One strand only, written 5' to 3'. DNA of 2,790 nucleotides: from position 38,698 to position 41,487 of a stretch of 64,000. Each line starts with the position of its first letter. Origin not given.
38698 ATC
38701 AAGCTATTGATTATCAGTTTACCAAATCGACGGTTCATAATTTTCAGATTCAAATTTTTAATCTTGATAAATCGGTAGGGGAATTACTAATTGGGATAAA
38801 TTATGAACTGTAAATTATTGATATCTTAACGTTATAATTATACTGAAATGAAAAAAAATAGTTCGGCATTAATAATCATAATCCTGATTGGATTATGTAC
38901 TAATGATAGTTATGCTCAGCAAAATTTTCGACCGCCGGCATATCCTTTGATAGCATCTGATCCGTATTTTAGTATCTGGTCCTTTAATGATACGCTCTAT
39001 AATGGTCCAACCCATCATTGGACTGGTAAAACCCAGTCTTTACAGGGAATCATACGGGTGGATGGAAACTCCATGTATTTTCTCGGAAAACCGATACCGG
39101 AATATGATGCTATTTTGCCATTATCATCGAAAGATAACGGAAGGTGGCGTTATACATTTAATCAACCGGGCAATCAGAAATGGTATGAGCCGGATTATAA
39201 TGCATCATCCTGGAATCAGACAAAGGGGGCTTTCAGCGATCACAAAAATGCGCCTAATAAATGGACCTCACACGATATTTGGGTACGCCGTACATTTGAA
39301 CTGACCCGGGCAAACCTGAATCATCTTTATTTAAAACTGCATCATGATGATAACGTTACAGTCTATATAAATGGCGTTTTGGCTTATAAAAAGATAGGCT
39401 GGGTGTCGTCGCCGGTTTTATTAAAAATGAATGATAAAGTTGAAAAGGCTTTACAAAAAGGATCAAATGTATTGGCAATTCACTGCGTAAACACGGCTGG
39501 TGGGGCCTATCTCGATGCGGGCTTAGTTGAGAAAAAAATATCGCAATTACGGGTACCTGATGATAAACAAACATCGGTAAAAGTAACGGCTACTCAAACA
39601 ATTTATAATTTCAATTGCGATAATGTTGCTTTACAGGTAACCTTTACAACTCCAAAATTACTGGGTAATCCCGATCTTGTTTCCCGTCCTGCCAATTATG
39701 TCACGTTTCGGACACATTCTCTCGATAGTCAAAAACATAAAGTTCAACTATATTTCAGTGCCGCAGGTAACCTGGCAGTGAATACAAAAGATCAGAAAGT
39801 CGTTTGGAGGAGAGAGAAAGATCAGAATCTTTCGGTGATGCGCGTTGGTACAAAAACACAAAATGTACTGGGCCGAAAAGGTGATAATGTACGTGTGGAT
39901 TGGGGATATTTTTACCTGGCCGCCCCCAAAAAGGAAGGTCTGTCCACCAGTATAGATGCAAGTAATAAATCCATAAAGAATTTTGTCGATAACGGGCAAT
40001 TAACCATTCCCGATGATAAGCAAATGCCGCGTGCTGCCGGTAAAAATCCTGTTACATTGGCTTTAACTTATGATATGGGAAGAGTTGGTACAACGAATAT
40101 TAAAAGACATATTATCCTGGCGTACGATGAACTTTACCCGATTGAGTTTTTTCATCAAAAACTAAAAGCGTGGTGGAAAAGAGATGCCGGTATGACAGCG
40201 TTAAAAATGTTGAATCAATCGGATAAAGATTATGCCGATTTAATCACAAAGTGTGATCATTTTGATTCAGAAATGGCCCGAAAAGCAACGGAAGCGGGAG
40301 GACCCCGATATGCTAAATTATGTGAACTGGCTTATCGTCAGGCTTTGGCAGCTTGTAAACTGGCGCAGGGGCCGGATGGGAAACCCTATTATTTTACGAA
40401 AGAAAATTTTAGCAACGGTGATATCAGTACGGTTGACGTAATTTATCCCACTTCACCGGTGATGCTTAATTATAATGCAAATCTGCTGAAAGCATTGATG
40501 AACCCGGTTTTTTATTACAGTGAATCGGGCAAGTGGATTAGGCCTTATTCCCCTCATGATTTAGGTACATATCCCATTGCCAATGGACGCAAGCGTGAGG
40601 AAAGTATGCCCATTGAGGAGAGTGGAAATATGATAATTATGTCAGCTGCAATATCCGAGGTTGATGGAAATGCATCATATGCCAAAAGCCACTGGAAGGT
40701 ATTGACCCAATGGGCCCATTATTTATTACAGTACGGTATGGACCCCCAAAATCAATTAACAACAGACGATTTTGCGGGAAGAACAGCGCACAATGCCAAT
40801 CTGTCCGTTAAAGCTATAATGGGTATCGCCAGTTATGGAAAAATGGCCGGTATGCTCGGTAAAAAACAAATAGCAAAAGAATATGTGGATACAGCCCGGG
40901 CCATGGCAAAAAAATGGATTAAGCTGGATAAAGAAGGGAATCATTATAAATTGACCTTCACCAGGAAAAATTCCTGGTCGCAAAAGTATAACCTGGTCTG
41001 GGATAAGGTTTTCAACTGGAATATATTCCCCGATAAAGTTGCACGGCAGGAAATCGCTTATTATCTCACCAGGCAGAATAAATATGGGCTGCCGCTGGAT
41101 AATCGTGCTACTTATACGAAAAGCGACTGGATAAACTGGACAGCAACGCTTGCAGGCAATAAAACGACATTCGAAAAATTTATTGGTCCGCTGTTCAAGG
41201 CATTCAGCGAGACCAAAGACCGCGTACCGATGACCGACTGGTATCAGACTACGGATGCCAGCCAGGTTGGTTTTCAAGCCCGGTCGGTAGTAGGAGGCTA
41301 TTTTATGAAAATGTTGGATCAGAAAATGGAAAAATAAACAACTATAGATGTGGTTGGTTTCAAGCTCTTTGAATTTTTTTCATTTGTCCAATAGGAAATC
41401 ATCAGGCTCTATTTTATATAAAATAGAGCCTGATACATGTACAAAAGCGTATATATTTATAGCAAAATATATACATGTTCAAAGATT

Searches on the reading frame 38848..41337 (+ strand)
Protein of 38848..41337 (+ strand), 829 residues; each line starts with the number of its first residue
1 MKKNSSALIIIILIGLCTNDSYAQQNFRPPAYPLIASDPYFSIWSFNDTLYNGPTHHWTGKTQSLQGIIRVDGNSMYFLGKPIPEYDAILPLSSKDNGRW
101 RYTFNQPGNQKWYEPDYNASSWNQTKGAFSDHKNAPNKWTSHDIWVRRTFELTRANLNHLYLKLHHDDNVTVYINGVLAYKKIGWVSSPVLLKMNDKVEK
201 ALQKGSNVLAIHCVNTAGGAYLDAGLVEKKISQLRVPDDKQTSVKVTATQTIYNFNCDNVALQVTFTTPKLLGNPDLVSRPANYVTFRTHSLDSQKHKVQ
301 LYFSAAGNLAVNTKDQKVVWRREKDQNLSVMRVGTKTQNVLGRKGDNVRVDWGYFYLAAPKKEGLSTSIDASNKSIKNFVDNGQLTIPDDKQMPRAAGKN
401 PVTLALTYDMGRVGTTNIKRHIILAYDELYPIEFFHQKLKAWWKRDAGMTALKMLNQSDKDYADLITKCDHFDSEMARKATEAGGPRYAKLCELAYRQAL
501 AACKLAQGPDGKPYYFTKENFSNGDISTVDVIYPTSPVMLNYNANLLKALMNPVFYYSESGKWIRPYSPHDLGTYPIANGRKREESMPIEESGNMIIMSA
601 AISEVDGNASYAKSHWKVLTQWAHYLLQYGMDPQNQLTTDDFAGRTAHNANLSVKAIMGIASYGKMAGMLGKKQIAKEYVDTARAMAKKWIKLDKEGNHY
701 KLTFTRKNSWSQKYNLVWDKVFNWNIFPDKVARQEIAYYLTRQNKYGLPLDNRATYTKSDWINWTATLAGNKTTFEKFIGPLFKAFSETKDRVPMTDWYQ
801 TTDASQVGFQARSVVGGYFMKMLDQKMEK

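Call 4: search_protein_families(library=pfam, proteins=[window:38848-41337:+])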
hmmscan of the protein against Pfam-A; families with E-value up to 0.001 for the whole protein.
window:38848-41337:+ (829 aa): 3 families
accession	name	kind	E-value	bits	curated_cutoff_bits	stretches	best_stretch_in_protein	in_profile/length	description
PF16335.10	GtaA_6_Hairpin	-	1.9e-138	461.9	24.9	1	485-821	1-342/343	Glutaminase A six helical-hairpin domain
PF17168.10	DUF5127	-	2.4e-54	185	28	1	249-478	1-228/229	Domain of unknown function (DUF5127)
PF16334.10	DUF4964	-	9.4e-22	77.1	30.7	1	20-89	17-86/88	Domain of unknown function (DUF4964)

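Call 15: find_related_loci(query=window:38848-41337:+, collection=genome_contigs, flank=10000)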
Query window:38848-41337:+ (829 aa) in genome_contigs; peptide patterns used: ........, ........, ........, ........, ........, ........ (x = any residue, [..] = any of these).
20 stretches matched a pattern; 1 encode a relative of the query (tblastn E <= 1e-3); 1 distinct loci.
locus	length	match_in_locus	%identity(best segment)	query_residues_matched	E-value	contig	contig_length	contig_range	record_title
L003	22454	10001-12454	61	9-829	0e+0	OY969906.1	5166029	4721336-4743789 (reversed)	MAG: uncultured Chitinophagaceae bacterium isolate MFD05502.bin.c.1 genome assembly, chromosome: 1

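Call 70: search_protein_families(library=ncbifam, proteins=[window:38848-41337:+], max_evalue=0.00001)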
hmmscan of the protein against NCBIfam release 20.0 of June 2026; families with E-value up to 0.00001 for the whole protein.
window:38848-41337:+ (829 aa): 0 families
